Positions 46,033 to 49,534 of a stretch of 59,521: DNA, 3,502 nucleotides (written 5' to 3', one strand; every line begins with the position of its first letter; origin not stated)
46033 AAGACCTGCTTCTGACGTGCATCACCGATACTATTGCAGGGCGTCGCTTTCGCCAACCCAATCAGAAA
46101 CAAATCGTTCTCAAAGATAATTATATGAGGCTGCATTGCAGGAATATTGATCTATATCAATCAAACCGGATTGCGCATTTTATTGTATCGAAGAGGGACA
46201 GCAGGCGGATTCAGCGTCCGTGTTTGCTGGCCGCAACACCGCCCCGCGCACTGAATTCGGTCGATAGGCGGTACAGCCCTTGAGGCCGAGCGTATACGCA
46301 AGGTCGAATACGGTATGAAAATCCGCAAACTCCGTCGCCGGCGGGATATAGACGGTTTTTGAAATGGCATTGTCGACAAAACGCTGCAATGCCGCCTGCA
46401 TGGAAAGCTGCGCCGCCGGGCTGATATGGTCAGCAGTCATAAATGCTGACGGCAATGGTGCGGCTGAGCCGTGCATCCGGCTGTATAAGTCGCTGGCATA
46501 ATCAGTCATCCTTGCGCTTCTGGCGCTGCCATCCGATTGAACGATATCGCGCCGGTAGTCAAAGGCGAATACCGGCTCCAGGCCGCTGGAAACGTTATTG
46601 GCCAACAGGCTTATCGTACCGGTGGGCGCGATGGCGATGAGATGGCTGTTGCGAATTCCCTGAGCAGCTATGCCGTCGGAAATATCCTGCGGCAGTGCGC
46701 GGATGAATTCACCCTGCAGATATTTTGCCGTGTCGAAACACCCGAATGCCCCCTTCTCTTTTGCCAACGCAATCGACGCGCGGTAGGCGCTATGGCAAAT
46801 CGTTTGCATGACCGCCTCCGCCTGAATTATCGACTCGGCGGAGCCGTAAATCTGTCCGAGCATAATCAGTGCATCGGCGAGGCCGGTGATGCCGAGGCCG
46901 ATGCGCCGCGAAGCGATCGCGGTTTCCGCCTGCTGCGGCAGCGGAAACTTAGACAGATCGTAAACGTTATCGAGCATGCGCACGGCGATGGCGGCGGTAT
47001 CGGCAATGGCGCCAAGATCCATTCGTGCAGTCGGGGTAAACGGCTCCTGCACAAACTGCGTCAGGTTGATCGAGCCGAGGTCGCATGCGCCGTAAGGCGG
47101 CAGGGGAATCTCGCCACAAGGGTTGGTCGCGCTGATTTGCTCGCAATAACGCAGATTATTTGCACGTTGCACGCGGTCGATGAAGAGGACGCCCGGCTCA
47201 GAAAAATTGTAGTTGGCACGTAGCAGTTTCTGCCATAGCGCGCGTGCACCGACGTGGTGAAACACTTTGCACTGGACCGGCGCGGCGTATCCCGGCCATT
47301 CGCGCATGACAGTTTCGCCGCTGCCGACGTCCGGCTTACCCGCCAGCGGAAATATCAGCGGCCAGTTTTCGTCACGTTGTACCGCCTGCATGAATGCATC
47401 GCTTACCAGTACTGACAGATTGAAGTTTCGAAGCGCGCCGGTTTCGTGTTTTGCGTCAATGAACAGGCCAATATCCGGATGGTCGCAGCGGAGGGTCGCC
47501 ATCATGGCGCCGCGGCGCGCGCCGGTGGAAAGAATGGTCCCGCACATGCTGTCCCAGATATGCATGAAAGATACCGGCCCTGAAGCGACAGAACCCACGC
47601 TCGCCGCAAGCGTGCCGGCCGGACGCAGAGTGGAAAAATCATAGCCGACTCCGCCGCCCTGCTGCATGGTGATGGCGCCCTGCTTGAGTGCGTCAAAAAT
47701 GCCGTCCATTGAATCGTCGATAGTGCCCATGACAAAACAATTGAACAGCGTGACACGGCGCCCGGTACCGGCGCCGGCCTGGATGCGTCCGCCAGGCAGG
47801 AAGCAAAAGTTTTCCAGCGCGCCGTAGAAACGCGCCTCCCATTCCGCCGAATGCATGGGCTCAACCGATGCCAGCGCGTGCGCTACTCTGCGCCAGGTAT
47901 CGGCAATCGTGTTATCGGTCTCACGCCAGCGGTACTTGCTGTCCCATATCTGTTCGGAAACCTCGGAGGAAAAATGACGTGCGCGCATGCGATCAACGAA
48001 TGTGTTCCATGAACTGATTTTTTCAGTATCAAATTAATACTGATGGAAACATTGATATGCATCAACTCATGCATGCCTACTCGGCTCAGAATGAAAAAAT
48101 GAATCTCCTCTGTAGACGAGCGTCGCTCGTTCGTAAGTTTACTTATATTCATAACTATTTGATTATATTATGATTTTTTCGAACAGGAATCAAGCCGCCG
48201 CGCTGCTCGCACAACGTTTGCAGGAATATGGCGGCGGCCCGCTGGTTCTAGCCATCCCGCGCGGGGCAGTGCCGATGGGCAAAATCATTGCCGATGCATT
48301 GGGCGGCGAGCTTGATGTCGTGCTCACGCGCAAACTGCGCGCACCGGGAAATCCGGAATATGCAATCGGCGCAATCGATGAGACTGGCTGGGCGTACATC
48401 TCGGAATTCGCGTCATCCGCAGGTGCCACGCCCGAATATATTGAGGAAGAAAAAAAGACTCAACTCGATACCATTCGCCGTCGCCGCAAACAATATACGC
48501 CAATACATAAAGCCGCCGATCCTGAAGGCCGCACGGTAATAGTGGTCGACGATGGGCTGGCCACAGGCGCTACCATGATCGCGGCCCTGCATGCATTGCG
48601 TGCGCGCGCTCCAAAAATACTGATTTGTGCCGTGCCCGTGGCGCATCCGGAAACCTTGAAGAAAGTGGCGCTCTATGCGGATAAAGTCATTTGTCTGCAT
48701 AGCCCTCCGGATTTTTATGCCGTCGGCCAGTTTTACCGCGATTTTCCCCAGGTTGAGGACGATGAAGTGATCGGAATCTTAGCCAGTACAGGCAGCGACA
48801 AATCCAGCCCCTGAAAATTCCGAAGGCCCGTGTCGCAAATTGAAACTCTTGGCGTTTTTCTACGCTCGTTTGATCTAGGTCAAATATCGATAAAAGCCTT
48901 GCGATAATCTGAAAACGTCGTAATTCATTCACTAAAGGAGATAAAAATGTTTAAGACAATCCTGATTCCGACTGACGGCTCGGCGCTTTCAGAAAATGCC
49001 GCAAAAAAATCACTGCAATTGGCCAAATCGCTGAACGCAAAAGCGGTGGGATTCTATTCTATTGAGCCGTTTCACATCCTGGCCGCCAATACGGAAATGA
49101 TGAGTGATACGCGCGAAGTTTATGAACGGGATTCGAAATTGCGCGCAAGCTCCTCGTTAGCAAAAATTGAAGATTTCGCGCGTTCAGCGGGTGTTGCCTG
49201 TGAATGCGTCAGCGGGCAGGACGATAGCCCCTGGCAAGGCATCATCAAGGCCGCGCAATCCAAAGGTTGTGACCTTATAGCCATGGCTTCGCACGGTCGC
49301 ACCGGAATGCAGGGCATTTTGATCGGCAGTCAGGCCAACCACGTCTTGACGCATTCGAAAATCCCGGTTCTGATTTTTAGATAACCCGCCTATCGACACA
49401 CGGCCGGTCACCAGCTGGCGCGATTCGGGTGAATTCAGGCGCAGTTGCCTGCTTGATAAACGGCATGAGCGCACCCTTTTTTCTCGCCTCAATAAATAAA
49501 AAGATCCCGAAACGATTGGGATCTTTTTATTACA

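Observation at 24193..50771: Eight FNR/ANR-type boxes at class II spacing cluster around an fnr gene, suggesting a local low-oxygen regulon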

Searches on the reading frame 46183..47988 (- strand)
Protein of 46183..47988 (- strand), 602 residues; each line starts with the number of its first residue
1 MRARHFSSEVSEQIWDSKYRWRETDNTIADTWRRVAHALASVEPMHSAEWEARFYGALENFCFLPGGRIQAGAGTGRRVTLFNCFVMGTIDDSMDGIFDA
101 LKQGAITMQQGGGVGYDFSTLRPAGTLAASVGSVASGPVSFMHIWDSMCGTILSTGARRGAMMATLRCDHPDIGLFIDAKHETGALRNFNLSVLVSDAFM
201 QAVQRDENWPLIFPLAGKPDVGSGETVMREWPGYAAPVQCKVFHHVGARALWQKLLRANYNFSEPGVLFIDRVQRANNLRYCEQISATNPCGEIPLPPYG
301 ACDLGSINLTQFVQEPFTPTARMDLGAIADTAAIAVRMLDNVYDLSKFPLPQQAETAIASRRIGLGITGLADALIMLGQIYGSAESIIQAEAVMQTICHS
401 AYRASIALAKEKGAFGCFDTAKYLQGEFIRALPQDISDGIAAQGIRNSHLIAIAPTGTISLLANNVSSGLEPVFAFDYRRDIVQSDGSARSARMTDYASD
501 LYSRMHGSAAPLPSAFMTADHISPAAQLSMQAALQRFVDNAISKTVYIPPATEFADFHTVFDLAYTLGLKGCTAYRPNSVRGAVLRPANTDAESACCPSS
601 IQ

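Call 4: search_protein_families(library=ncbifam, proteins=[window:46183-47988:-], max_evalue=0.00001)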
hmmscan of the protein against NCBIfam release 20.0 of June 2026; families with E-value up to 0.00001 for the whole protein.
window:46183-47988:- (602 aa): 21 families
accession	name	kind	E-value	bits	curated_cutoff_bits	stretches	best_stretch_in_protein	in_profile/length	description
TIGR02504.1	NrdJ_Z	equivalog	3e-164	547.9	399.95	1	15-584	5-605/606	adenosylcobalamin-dependent ribonucleoside-diphosphate reductase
NF005401.0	PRK06948.1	subfamily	6.6e-140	467.6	906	1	23-591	28-596/604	ribonucleotide reductase-like protein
NF006417.0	PRK08665.1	equivalog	6.5e-139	464.5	961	1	26-591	35-579/759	vitamin B12-dependent ribonucleotide reductase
NF005991.0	PRK08115.1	equivalog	3.1e-106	356.3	854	2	182-585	362-777/858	vitamin B12-dependent ribonucleotide reductase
NF005010.0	PRK06406.1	subfamily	1.2e-104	351.1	1125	3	236-484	381-608/771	vitamin B12-dependent ribonucleotide reductase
TIGR02506.1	NrdE_NrdA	equivalog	9.8e-85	285.2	341.05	1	26-571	23-609/616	ribonucleoside-diphosphate reductase subunit alpha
NF005122.0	PRK06556.1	equivalog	5.8e-66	222.9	859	2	80-425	157-497/960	vitamin B12-dependent ribonucleotide reductase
NF005544.0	PRK07207.1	equivalog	6.2e-61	206.3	965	1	33-426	325-723/965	ribonucleoside-diphosphate reductase subunit alpha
NF006207.0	PRK08332.1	equivalog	8.9e-61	205.5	2400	2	291-581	1242-1558/1684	vitamin B12-dependent ribonucleotide reductase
NF005101.0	PRK06539.1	equivalog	7.1e-58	196.3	988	1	31-480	176-648/822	ribonucleoside-diphosphate reductase subunit alpha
NF006577.0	PRK09102.1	equivalog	6.7e-53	179.9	620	2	9-215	27-227/604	ribonucleoside-diphosphate reductase subunit alpha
NF006279.0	PRK08447.1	equivalog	8.6e-52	176.5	1082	2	36-294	170-429/789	ribonucleoside-diphosphate reductase subunit alpha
NF005736.0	PRK07562.1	equivalog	2.9e-51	174.2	1737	2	185-421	393-603/1222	vitamin B12-dependent ribonucleotide reductase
NF009029.0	PRK12365.1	equivalog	4.1e-48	164.1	1350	1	27-426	401-805/1046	ribonucleoside-diphosphate reductase subunit alpha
NF006665.0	PRK09209.1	equivalog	1.4e-47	162.4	1057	2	300-577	489-748/761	ribonucleoside-diphosphate reductase subunit alpha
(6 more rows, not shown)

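Call 13: find_related_loci(query=window:46183-47988:-, collection=genome_contigs, flank=10000)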
Query window:46183-47988:- (602 aa) in genome_contigs; peptide patterns used: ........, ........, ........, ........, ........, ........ (x = any residue, [..] = any of these).
101 stretches matched a pattern; 60 encode a relative of the query (tblastn E <= 1e-3); 60 distinct loci.
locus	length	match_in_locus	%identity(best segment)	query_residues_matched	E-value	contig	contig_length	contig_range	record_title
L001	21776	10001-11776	64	5-597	0e+0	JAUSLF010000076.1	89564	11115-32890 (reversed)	MAG: Nitrosomonadaceae bacterium isolate E19_concoct.bin.114 E19_k141_579197, whole genome shotgun sequence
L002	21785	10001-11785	64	6-597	0e+0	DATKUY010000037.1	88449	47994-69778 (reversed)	MAG TPA_asm: Sulfuricella sp. isolate SMAG_U14119 k141_1389012, whole genome shotgun sequence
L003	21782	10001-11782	63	6-597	0e+0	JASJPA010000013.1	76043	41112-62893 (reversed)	MAG: Sulfuricella sp. isolate MAG_156 NODE_218_length_76043_cov_790.829276, whole genome shotgun sequence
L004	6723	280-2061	63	6-597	0e+0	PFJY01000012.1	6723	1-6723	MAG: Hydrogenophilales bacterium CG_4_10_14_3_um_filter_58_23 CG_4_10_14_3_um_filter_scaffold_9710_c, whole genome shotg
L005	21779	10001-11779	64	8-597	0e+0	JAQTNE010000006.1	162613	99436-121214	MAG: Sulfuricella sp. isolate STA_57 NODE_203_length_162613_cov_25.066609_Sandtown_A, whole genome shotgun sequence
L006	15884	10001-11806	63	1-597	0e+0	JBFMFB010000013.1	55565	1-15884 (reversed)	MAG: Pseudomonadota bacterium isolate MAG260 MAG260_13, whole genome shotgun sequence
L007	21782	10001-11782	63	6-597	0e+0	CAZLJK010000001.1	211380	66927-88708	MAG TPA_asm: uncultured Sulfuricella sp. isolate SRP062349_co5_237 genome assembly, contig: NODE_2_length_211380_cov_50.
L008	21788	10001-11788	63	5-597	0e+0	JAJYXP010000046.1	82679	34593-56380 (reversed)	MAG: Proteobacteria bacterium isolate FK3.bin53 NODE_467_length_82679_cov_29.786728, whole genome shotgun sequence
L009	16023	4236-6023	63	5-597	0e+0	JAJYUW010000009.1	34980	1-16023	MAG: Proteobacteria bacterium isolate FK1.bin35 NODE_1114_length_34980_cov_4.717499, whole genome shotgun sequence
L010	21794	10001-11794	63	5-597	0e+0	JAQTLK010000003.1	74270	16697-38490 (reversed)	MAG: Sulfuricella sp. isolate STA_15 NODE_710_length_74270_cov_70.899815_Sandtown_A, whole genome shotgun sequence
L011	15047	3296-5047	63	7-587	0e+0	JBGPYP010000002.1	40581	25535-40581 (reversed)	MAG: Casimicrobiaceae bacterium isolate OBJ1_062018_090_10 k141_3005808_length_40581_cov_12.0921, whole genome shotgun s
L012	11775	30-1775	65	9-587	0e+0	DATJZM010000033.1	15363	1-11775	MAG TPA_asm: Casimicrobiaceae bacterium isolate SMAG_U15178 k141_2227837, whole genome shotgun sequence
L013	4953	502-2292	60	1-597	0e+0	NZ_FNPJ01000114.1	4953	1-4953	Nitrosomonas sp. Nm33, whole genome shotgun sequence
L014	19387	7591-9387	63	6-597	0e+0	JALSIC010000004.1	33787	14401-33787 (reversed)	MAG: Gammaproteobacteria bacterium isolate 354-166_metabat2_scaf2bin.012 354-166_scaffold_1105_c1, whole genome shotgun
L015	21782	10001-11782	63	5-599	0e+0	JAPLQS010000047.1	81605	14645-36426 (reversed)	MAG: Nitrosospira sp. isolate LacPavin_0818_WC40_MAG_55_48 LacPavin_0818_WC40_scaffold_323211, whole genome shotgun sequ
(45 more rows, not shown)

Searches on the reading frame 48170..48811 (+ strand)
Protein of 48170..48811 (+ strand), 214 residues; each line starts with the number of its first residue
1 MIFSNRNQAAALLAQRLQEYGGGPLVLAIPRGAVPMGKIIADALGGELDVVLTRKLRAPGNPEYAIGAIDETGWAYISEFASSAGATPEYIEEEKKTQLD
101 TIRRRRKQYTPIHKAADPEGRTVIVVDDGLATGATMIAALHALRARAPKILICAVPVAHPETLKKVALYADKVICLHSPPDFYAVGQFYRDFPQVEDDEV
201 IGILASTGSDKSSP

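Call 4: search_protein_families(library=ncbifam, proteins=[window:48170-48811:+], max_evalue=0.00001)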
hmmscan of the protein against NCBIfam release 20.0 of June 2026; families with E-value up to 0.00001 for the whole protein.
window:48170-48811:+ (214 aa): 5 families
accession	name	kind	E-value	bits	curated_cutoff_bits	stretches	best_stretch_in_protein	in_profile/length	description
TIGR01251.1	ribP_PPkin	subfamily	2e-10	40.1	113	1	80-157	177-249/309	ribose-phosphate diphosphokinase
NF002095.0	PRK00934.1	equivalog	6.5e-09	35.3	296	1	70-167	163-254/287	ribose-phosphate diphosphokinase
NF001097.0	PRK00129.1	equivalog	2.8e-07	30.5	114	1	113-171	117-175/209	uracil phosphoribosyltransferase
TIGR01091.1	upp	equivalog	6.5e-07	29.2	208.35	1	117-169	119-171/207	uracil phosphoribosyltransferase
NF002634.0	PRK02304.1-3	equivalog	6.8e-06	25.9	170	0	111-161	109-159/182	adenine phosphoribosyltransferase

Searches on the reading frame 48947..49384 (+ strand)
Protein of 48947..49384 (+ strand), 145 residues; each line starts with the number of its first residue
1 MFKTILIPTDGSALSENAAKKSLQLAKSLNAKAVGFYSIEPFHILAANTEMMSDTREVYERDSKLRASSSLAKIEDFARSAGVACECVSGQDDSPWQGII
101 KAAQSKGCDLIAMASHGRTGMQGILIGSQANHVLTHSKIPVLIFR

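Call 4: search_protein_families(library=ncbifam, proteins=[window:48947-49381:+], max_evalue=0.00001)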
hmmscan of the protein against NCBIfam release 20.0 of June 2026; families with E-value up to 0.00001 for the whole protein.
window:48947-49381:+ (145 aa): 2 families
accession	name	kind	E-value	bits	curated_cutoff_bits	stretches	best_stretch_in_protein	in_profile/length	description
NF011581.0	PRK15005.1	equivalog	1.6e-06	28.4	166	1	1-145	1-144/144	universal stress protein UspF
NF008380.0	PRK11175.1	equivalog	9.8e-06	24.7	227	0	13-143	171-298/313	universal stress protein UspE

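Call 57: find_encoding_contigs(protein=window:48947-49384:+, flank=10000, max_places=6)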
Protein window:48947-49384:+ (145 aa): 4 contigs read that carry it; 4 places shown.
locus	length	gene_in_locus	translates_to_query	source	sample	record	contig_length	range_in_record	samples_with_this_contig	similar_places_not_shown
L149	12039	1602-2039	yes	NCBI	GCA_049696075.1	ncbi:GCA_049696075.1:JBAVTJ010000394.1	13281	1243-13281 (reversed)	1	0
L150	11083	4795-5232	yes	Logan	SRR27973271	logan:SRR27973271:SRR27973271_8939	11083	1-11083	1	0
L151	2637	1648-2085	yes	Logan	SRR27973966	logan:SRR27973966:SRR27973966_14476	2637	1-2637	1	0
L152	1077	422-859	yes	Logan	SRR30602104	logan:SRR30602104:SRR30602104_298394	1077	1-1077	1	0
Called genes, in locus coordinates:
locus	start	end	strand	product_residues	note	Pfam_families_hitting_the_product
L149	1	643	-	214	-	PF00317:Ribonuc_red_lgN, PF02867:Ribonuc_red_lgC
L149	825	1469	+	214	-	PF00156:Pribosyltran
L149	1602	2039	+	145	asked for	PF00582:Usp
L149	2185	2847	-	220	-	-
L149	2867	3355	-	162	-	-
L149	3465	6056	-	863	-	PF00690:Cation_ATPase_N, PF00122:E1-E2_ATPase, PF00702:Hydrolase, PF13246:Cation_ATPase (faint), PF00689:Cation_ATPase_C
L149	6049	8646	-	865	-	PF00690:Cation_ATPase_N, PF00122:E1-E2_ATPase, PF00702:Hydrolase, PF13246:Cation_ATPase, PF00689:Cation_ATPase_C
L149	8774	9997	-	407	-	PF12704:MacB_PCD, PF02687:FtsX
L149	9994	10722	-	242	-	PF00005:ABC_tran, PF13304:AAA_21 (faint)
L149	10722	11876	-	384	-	PF25917:BSH_RND, PF25973:BSH_CzcB, PF25881:HH_YBHG (weak), PF25876:HH_MFP_RND, PF25885:HH_EMRA (weak), PF25954:Beta-barrel_RND_2, PF25990:Beta-barrel_YknX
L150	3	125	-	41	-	?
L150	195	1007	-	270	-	PF01226:Form_Nir_trans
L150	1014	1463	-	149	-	PF00571:CBS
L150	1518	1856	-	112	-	-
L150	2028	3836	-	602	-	PF00317:Ribonuc_red_lgN, PF02867:Ribonuc_red_lgC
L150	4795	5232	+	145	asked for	PF00582:Usp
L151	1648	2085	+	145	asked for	PF00582:Usp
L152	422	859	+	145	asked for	PF00582:Usp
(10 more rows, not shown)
